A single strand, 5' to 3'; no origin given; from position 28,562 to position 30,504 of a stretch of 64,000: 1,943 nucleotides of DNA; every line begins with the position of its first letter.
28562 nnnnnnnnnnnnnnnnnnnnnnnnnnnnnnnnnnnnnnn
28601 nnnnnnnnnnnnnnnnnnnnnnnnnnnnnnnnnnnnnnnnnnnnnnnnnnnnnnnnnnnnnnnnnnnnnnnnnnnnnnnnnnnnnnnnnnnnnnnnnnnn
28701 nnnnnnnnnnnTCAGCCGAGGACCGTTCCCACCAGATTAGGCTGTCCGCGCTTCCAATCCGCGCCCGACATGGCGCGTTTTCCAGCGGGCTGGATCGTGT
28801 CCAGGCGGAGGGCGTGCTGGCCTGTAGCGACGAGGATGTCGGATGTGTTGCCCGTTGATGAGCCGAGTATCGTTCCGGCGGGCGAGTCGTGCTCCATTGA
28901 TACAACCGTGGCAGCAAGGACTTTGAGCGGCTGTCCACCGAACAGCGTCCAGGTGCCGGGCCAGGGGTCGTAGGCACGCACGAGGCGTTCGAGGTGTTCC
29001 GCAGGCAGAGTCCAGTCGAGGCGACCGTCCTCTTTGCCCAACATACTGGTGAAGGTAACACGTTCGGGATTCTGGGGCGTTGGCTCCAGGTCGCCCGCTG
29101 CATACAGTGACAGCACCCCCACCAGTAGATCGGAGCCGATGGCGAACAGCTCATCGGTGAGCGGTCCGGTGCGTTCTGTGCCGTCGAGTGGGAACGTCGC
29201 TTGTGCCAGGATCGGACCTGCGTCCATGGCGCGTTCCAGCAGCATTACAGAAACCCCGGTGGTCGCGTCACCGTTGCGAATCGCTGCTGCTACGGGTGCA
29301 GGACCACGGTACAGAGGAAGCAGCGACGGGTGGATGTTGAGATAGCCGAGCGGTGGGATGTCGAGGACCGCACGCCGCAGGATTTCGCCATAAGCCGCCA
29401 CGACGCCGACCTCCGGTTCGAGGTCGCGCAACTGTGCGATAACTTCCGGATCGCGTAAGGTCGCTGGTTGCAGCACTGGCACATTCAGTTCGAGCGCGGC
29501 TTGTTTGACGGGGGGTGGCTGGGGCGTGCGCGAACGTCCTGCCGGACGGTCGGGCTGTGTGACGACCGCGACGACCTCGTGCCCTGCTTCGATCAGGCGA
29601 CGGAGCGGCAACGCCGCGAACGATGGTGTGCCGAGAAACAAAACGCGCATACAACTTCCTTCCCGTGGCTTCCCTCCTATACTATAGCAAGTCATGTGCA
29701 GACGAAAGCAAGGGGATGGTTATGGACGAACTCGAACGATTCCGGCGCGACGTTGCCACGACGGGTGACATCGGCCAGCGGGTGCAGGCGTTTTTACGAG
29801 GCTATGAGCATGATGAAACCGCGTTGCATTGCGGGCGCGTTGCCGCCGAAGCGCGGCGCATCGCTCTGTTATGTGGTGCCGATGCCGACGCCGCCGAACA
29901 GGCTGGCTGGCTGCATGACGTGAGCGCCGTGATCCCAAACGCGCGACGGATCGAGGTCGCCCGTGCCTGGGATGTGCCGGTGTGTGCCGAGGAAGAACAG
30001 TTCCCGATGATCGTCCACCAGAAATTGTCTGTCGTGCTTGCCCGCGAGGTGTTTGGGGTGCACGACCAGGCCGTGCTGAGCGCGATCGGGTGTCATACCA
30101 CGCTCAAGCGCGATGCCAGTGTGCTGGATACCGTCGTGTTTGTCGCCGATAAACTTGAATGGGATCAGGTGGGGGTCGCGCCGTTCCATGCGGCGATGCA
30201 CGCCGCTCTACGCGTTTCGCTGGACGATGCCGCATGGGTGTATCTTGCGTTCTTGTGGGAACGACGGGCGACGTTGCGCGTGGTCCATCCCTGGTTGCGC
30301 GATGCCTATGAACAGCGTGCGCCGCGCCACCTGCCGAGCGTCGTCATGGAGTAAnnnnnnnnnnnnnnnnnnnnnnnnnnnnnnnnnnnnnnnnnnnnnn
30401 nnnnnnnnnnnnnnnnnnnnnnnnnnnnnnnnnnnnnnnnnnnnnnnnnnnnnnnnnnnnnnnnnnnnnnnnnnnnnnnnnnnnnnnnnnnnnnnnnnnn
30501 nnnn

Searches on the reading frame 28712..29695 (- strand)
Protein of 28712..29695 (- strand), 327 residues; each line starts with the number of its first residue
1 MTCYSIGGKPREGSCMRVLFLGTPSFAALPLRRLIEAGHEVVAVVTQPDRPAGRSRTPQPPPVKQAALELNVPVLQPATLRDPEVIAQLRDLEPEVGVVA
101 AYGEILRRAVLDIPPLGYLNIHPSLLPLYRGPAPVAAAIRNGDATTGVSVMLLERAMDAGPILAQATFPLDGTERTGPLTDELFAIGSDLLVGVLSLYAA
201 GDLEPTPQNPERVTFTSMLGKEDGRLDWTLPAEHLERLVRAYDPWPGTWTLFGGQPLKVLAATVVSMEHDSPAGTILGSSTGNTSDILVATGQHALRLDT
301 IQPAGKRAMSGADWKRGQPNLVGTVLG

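Call 8: search_protein_families(library=pfam, proteins=[window:28712-29695:-])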
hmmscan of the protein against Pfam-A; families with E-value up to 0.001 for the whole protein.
window:28712-29695:- (327 aa): 2 families
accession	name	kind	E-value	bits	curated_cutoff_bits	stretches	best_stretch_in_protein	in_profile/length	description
PF00551.24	Formyl_trans_N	-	9.8e-39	133.4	26.1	1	16-193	1-179/181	Formyl transferase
PF02911.23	Formyl_trans_C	-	1.2e-25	90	21.1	1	220-318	3-99/100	Formyl transferase, C-terminal domain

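Call 58: find_homologous_proteins(query=window:28712-29650:-, max_evalue=1e-80)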
Query window:28712-29650:- (312 aa): 649 proteins with E <= 1e-80 among 8000 candidates; the best 120 are listed.
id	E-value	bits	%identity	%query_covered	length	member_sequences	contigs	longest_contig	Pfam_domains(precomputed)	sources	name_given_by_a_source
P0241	1.4e-200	683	100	100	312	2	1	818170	PF00551.25,PF02911.24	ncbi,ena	-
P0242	5.5e-153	527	80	100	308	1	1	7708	PF00551.25,PF02911.24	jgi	jgi:methionyl-tRNA formyltransferase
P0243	9.2e-153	526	78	100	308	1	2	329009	PF00551.25,PF02911.24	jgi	jgi:methionyl-tRNA formyltransferase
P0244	2.6e-151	521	79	100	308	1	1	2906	PF00551.25,PF02911.24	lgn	-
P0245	9.1e-151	519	79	100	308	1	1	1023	PF00551.25,PF02911.24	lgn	-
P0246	1.0e-146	506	79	97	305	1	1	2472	PF00551.25,PF02911.24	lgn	-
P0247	2.7e-137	475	73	100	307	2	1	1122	PF00551.25,PF02911.24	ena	-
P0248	2.5e-136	472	72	100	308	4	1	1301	PF00551.25,PF02911.24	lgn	-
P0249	8.1e-135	467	71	100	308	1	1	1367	PF00551.25,PF02911.24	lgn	-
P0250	9.8e-135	467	72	100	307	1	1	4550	PF00551.25,PF02911.24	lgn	-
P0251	1.6e-134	466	71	100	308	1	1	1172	PF00551.25,PF02911.24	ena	-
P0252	1.1e-133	463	72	100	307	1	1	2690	PF00551.25,PF02911.24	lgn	-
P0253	6.0e-133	461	71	100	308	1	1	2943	PF00551.25,PF02911.24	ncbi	-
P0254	6.2e-133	461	69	100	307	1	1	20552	PF00551.25,PF02911.24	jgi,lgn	jgi:methionyl-tRNA formyltransferase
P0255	9.4e-133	460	71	100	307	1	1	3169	PF00551.25,PF02911.24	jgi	-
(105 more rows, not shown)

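Call 59: find_encoding_contigs(protein=P0242, flank=6000, max_places=3)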
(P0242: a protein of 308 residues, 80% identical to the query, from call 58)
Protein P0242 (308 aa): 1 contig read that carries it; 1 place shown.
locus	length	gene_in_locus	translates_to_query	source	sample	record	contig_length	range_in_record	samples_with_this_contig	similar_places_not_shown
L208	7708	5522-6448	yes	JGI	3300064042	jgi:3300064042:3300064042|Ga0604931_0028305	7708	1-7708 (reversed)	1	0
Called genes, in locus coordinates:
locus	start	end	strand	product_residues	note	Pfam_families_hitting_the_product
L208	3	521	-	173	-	?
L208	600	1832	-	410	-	PF03703:bPH_2 (weak)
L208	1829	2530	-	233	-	PF01553:Acyltransferase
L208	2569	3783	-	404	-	-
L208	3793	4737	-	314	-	PF08240:ADH_N, PF16912:Glu_dehyd_C (weak), PF00107:ADH_zinc_N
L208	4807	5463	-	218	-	PF01966:HD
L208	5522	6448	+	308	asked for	PF00551:Formyl_trans_N, PF02911:Formyl_trans_C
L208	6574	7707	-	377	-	?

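Call 60: find_encoding_contigs(protein=P0241, flank=3000, max_places=4)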
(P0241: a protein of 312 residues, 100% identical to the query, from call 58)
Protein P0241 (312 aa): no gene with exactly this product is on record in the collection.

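Call 67: list_cluster_members(proteins=[P0241])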
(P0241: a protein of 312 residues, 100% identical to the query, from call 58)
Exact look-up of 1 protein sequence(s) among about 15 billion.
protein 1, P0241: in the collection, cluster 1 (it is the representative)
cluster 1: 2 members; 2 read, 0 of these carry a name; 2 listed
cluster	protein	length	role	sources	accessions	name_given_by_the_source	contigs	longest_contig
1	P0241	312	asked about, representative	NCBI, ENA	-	-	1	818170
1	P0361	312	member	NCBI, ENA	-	-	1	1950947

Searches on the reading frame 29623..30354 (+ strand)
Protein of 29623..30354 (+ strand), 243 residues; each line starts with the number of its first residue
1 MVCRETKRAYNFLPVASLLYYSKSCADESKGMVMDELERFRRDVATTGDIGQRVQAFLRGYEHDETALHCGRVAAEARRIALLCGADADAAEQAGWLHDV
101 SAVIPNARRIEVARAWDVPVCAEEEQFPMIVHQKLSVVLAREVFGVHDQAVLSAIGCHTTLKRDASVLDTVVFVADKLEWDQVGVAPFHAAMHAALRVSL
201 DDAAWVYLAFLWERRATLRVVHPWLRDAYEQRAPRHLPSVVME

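Call 8: search_protein_families(library=pfam, proteins=[window:29623-30354:+])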
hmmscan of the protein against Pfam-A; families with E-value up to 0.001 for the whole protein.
window:29623-30354:+ (243 aa): 1 family
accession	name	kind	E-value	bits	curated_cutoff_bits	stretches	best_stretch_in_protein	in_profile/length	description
PF01966.28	HD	-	8.5e-10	39.4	22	1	69-180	4-115/116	HD domain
